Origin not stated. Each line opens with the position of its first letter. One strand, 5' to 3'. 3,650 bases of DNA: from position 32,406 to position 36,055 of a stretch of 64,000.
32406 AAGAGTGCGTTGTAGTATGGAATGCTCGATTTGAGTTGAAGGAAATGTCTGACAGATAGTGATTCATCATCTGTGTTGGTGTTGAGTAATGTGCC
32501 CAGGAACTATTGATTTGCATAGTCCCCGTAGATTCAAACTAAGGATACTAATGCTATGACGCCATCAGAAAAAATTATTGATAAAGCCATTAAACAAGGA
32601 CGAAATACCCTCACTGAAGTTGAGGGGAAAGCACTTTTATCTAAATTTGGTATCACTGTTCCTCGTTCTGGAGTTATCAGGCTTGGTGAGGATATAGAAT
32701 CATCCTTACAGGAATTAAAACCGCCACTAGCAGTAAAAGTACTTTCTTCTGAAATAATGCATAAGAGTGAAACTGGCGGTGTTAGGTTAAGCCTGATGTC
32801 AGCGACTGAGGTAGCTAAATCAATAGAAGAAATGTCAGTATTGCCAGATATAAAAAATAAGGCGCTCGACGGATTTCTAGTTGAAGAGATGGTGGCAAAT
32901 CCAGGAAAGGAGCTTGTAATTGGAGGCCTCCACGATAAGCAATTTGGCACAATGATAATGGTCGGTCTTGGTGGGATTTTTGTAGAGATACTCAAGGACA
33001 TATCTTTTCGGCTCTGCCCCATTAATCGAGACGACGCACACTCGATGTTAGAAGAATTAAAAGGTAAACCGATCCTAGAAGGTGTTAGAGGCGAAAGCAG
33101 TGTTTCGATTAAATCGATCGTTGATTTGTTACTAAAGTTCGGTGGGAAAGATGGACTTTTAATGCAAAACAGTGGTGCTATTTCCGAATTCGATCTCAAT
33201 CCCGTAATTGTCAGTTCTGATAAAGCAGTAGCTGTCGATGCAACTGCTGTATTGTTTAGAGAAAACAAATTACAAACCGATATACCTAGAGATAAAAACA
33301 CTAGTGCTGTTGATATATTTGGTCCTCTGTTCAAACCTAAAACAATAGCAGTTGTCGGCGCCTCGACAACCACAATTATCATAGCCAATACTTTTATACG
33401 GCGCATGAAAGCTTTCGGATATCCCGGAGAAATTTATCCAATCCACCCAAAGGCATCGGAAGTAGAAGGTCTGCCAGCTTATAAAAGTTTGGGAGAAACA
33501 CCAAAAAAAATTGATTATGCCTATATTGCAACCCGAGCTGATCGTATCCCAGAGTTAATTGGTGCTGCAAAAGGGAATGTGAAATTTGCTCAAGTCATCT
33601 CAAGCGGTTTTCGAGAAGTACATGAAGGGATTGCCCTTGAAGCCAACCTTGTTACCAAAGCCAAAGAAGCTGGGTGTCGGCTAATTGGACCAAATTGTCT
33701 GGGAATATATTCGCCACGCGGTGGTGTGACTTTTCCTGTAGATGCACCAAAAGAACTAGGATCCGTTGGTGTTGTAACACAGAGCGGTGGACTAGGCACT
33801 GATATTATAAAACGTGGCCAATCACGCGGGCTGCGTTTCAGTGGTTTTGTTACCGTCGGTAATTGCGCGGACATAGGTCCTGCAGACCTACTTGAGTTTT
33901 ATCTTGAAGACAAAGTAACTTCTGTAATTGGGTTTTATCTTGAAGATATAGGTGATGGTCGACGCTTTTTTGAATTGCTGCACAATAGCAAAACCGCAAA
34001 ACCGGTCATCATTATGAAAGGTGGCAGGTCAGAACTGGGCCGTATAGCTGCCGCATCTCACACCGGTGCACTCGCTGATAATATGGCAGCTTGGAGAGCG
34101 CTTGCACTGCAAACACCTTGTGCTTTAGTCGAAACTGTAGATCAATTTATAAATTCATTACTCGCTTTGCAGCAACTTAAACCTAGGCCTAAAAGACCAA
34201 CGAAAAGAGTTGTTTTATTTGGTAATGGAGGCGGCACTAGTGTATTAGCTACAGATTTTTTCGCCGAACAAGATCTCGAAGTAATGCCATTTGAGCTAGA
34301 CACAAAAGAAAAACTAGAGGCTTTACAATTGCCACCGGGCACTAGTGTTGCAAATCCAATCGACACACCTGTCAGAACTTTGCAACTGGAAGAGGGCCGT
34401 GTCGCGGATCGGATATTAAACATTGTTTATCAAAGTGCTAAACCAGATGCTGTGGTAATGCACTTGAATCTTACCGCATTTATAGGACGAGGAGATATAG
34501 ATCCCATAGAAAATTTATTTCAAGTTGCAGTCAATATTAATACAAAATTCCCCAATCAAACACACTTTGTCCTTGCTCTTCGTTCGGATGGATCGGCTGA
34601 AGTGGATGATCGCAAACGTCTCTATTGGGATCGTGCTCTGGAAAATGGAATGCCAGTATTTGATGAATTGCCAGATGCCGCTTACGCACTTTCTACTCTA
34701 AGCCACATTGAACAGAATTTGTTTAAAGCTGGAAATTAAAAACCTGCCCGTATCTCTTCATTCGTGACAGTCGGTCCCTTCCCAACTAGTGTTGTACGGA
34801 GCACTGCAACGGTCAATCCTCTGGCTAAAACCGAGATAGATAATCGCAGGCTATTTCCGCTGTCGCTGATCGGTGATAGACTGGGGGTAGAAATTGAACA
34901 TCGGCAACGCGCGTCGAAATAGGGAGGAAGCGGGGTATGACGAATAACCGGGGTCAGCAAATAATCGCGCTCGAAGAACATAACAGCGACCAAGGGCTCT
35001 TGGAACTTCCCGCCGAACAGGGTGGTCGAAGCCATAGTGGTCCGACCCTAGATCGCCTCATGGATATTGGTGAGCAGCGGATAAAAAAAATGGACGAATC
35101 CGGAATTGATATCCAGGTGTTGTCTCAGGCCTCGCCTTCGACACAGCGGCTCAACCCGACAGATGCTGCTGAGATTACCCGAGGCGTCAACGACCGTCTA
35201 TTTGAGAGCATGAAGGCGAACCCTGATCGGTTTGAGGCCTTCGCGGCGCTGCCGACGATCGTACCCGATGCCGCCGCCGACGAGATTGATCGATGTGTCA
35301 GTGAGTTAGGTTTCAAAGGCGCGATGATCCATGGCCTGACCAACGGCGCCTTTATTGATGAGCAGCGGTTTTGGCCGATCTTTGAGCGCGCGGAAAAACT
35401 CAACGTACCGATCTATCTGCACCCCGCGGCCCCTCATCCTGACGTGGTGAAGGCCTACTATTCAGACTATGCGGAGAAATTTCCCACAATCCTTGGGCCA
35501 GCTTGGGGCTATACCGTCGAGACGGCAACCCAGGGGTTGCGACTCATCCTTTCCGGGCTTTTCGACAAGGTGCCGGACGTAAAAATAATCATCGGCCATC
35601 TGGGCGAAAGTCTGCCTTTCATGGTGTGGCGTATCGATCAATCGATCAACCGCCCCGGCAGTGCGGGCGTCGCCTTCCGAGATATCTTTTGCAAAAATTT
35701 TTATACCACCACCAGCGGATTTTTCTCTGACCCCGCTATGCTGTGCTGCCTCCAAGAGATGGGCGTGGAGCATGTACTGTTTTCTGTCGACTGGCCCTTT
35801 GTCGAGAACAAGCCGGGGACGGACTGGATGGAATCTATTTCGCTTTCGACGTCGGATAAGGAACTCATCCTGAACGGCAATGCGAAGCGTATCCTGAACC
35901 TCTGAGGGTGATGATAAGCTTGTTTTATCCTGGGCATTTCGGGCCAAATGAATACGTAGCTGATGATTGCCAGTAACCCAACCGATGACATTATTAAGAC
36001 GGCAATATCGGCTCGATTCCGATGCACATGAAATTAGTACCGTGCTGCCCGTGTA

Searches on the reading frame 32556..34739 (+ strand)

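Call 71: search_protein_families(library=pfam, proteins=[window:32556-34739:+], max_evalue=0.0001)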
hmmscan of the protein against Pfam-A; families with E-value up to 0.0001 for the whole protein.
window:32556-34739:+ (727 aa): 4 families
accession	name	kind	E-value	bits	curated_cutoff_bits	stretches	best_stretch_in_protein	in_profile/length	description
PF13549.11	ATP-grasp_5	-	1e-56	192.3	27.6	1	10-231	1-219/221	ATP-grasp domain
PF13607.11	Succ_CoA_lig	-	4.3e-39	133.9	27.4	1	402-535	2-135/138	Succinyl-CoA ligase like flavodoxin domain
PF13380.12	CoA_binding_2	-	1.3e-19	71.2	22.8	1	262-385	1-114/116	CoA binding domain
PF02629.25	CoA_binding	-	6.7e-06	27.2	22.3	1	260-344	2-90/97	CoA binding domain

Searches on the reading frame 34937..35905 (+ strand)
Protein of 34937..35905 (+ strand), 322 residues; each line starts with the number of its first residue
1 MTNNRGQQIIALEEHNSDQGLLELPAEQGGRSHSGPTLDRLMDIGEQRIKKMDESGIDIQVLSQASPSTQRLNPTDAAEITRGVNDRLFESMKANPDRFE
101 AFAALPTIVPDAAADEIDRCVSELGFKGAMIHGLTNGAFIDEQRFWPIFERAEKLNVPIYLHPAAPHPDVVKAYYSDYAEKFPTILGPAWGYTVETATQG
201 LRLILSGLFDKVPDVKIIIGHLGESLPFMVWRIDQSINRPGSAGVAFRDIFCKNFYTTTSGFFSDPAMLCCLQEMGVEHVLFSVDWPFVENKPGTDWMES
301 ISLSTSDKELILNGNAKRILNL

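Call 71: search_protein_families(library=pfam, proteins=[window:34937-35905:+], max_evalue=0.0001)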
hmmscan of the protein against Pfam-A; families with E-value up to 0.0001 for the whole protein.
window:34937-35905:+ (322 aa): 1 family
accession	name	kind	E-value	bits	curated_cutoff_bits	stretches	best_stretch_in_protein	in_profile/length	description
PF04909.20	Amidohydro_2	-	3.1e-38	132.6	26.4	1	39-322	23-289/289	Amidohydrolase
